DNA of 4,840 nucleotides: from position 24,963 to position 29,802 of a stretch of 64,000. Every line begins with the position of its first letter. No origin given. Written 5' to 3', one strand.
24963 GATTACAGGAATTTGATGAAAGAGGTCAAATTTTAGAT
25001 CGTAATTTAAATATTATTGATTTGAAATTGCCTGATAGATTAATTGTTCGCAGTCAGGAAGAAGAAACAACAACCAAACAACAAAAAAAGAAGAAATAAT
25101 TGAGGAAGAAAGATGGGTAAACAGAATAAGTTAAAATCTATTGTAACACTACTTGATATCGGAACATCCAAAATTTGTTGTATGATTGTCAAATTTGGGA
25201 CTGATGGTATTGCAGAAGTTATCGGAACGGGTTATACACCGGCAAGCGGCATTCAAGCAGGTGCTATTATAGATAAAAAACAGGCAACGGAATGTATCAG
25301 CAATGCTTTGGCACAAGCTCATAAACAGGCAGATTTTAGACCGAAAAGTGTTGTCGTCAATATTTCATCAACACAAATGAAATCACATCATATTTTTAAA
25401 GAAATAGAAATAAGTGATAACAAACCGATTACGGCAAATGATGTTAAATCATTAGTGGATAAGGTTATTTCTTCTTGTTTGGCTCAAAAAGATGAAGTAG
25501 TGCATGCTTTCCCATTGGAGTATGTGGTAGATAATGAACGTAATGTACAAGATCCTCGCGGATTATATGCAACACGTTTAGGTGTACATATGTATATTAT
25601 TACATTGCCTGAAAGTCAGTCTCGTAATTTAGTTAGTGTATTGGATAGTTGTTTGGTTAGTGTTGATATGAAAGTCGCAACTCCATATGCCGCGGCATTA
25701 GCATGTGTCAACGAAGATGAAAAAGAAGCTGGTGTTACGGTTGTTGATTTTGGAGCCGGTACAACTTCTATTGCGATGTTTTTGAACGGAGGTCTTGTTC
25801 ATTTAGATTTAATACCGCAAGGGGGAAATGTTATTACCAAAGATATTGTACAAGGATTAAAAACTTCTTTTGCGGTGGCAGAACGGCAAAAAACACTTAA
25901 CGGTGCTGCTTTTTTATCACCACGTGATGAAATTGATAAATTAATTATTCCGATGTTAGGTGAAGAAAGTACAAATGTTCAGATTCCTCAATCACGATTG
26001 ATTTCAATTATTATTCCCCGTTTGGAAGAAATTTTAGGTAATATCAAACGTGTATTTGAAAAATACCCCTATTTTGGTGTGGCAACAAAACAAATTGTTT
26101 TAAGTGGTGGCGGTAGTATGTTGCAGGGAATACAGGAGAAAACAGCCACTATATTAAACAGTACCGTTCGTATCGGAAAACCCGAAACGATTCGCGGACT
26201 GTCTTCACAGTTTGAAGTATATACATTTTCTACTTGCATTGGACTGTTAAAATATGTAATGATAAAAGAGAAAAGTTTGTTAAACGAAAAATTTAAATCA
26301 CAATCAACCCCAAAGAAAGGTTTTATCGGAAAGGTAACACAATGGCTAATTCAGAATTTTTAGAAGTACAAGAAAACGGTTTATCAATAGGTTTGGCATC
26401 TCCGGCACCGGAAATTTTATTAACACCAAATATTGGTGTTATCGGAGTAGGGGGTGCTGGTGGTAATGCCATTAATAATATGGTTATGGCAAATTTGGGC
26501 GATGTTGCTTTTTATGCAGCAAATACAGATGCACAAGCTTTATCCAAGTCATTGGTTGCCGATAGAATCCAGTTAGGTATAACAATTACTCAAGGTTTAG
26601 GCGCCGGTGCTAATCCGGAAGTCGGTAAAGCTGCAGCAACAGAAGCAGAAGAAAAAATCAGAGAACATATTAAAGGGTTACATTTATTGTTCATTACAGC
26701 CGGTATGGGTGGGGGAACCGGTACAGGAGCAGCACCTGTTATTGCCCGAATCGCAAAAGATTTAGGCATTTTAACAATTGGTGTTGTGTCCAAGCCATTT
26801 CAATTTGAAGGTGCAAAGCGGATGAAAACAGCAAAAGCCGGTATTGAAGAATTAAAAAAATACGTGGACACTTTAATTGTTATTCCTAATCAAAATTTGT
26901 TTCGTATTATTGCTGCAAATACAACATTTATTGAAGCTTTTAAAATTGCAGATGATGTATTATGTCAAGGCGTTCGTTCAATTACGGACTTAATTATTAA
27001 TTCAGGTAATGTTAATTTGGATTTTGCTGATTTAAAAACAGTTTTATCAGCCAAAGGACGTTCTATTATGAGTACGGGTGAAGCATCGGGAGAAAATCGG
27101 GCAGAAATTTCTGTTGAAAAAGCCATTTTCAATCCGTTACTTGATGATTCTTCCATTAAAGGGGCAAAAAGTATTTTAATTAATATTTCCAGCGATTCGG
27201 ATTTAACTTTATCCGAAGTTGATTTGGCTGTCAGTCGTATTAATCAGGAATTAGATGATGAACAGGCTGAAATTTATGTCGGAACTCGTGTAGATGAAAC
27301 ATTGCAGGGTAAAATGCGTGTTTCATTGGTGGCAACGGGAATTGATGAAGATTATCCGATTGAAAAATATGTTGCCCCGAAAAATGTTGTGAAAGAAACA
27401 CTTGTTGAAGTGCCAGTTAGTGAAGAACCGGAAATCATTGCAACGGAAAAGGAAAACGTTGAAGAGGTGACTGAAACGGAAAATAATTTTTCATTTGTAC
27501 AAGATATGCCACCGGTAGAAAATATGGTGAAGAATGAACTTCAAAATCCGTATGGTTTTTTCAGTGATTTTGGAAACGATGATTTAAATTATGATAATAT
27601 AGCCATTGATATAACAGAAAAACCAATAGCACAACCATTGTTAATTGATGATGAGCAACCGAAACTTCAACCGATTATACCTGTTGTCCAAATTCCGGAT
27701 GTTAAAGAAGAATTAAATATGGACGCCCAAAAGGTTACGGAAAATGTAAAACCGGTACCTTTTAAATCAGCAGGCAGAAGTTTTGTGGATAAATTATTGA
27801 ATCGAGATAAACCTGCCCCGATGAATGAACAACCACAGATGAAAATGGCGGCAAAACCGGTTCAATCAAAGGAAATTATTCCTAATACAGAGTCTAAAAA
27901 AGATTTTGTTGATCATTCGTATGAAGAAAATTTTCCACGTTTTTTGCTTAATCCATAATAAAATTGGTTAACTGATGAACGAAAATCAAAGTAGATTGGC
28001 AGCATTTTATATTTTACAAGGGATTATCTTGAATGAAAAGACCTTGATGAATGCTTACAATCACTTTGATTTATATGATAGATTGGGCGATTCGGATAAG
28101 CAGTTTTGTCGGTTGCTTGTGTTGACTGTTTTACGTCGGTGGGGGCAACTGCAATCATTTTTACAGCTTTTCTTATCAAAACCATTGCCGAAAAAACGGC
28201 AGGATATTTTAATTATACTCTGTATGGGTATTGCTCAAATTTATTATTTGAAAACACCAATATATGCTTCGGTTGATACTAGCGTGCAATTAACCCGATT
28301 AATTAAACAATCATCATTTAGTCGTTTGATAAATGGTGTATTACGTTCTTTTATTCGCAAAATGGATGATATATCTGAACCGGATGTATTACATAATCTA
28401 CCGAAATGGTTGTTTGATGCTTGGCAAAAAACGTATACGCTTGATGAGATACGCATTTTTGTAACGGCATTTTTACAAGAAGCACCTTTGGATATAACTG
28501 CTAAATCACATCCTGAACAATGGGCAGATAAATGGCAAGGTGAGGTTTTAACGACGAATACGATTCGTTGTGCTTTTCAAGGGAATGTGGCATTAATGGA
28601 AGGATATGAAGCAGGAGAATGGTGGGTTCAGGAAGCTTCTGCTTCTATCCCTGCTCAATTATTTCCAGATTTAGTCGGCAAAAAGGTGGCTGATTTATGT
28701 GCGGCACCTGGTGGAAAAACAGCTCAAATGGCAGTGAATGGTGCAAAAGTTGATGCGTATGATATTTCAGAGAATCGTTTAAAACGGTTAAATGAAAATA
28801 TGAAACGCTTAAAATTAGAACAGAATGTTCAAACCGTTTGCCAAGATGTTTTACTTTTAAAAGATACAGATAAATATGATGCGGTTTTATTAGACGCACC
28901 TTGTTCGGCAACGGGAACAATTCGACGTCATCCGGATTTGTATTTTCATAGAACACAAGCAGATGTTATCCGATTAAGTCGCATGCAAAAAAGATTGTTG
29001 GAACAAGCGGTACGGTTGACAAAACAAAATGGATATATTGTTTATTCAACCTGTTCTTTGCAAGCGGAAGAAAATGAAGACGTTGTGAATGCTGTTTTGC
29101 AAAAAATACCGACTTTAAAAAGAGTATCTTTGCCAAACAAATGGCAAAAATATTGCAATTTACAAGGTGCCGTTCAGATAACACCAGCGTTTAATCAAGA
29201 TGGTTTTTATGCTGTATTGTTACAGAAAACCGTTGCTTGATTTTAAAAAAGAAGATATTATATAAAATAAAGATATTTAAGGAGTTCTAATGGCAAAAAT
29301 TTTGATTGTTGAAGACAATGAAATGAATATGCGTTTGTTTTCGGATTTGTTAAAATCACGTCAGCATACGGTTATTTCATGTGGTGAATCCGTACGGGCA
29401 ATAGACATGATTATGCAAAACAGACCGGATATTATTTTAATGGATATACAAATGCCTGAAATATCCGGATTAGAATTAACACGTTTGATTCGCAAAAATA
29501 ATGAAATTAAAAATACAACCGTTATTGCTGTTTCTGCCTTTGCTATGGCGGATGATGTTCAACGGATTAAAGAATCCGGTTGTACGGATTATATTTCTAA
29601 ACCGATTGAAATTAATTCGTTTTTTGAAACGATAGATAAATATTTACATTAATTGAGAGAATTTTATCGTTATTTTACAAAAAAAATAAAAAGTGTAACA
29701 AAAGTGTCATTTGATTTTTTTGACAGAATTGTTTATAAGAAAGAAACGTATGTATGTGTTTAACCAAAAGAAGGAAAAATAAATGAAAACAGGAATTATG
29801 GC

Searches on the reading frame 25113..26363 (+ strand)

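Call 39: search_protein_families(library=pfam, proteins=[window:25113-26363:+], max_evalue=0.00001)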
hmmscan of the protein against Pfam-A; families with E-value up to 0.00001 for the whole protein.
window:25113-26363:+ (416 aa): 4 families
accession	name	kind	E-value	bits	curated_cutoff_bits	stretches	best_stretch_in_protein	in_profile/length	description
PF14450.12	FtsA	-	1.4e-33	116.3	31.8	1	210-374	2-124/127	Cell division protein FtsA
PF02491.25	SHS2_FTSA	-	1.7e-16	60.8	25.4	1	89-164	4-79/79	SHS2 domain inserted in FTSA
PF06723.19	MreB_Mbl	-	3e-13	49.8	27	1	189-355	128-304/327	MreB/Mbl protein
PF11104.14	PilM_2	-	2.4e-09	37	27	0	44-261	28-235/340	Type IV pilus assembly protein PilM;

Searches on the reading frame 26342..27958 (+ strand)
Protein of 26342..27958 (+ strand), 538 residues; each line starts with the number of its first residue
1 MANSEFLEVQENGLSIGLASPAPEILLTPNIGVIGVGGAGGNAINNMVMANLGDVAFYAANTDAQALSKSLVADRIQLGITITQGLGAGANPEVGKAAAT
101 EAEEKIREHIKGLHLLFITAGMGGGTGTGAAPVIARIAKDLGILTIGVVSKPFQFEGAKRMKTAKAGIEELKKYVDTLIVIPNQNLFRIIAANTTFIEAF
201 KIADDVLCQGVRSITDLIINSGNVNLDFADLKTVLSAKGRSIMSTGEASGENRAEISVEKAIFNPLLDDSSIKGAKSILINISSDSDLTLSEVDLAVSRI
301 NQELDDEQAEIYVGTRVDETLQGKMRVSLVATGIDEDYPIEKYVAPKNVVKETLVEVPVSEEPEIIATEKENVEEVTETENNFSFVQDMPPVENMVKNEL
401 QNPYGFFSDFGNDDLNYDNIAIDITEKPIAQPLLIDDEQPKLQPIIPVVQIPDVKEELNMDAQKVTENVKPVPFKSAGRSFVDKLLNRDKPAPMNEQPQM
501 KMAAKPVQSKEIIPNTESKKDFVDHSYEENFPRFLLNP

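Call 39: search_protein_families(library=pfam, proteins=[window:26342-27958:+], max_evalue=0.00001)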
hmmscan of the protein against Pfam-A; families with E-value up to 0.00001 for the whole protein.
window:26342-27958:+ (538 aa): 2 families
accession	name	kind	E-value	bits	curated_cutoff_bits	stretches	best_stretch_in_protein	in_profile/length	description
PF00091.31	Tubulin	-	2.7e-48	165.2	33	1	30-190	1-189/190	Tubulin/FtsZ family, GTPase domain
PF12327.13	FtsZ_C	-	2.2e-28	98.9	27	1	239-335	1-95/95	FtsZ family, C-terminal domain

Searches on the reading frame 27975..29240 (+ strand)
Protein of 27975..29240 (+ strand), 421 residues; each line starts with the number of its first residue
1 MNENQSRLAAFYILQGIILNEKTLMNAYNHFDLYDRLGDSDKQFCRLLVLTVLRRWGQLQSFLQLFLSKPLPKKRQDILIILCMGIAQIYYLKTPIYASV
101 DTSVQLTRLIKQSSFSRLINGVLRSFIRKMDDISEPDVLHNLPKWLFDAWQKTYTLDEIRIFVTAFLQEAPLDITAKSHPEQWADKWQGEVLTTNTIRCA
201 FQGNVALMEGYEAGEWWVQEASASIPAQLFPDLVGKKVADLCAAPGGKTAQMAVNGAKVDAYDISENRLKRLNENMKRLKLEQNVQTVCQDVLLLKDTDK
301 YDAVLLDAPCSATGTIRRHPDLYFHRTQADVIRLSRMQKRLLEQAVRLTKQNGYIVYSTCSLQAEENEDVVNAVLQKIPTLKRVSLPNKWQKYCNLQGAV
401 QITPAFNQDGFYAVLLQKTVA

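Call 39: search_protein_families(library=pfam, proteins=[window:27975-29240:+], max_evalue=0.00001)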
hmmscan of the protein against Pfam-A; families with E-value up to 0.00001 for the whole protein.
window:27975-29240:+ (421 aa): 4 families
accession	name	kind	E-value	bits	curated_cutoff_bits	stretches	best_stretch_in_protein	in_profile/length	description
PF01189.24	Methyltr_RsmB-F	-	2e-47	161.9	27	1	237-416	11-198/199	16S rRNA methyltransferase RsmB/F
PF01029.23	NusB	-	2.3e-20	73.7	23.1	1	5-128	2-133/133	NusB family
PF13847.12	Methyltransf_31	-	1.1e-09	38.6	27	1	235-370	4-122/145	Methyltransferase domain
PF13649.12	Methyltransf_25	-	2.9e-06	28.3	27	1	238-306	1-70/97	Methyltransferase domain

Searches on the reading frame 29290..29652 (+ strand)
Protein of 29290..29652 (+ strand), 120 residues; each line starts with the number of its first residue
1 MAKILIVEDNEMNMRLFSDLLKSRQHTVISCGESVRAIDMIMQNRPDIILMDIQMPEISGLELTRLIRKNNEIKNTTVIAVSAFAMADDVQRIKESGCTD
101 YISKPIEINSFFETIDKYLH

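Call 39: search_protein_families(library=pfam, proteins=[window:29290-29652:+], max_evalue=0.00001)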
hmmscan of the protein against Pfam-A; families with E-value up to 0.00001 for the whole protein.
window:29290-29652:+ (120 aa): 2 families
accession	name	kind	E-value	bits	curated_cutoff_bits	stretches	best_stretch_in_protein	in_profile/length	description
PF00072.30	Response_reg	-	1.1e-26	93.6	30.2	1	4-115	1-110/111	Response regulator receiver domain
PF20161.5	VpsR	-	2.1e-07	31.1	23.7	1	17-115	23-120/121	VpsR domain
